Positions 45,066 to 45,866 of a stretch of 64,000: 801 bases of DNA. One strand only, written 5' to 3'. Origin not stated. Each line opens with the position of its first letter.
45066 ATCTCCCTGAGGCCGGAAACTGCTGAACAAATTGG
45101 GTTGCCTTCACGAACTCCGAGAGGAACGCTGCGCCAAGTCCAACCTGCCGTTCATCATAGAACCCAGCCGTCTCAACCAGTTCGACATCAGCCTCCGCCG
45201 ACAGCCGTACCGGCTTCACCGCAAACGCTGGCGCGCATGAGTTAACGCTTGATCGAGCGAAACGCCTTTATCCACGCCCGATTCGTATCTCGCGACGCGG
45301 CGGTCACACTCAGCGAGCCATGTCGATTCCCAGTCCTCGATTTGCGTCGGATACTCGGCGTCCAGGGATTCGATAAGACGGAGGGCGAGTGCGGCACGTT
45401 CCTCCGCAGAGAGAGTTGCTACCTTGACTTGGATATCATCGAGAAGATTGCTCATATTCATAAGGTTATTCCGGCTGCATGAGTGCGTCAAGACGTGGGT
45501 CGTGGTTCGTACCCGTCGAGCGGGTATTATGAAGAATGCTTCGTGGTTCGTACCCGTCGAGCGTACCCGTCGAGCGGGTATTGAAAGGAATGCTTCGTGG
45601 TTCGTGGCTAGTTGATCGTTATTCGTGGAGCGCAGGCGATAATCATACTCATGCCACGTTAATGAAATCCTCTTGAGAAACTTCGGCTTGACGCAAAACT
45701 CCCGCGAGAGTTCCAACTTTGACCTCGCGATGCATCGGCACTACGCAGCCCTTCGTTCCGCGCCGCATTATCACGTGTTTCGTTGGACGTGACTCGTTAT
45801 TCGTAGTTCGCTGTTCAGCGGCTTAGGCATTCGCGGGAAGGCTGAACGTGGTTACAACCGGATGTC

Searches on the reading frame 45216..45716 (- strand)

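Call 17: search_protein_families(library=pfam, proteins=[window:45216-45716:-], max_evalue=0.01)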
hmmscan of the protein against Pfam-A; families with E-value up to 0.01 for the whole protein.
window:45216-45716:- (166 aa): 1 family
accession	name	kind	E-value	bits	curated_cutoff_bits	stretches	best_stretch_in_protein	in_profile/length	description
PF09720.15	Unstab_antitox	-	2.7e-12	47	23.3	1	102-157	2-54/54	Putative addiction module component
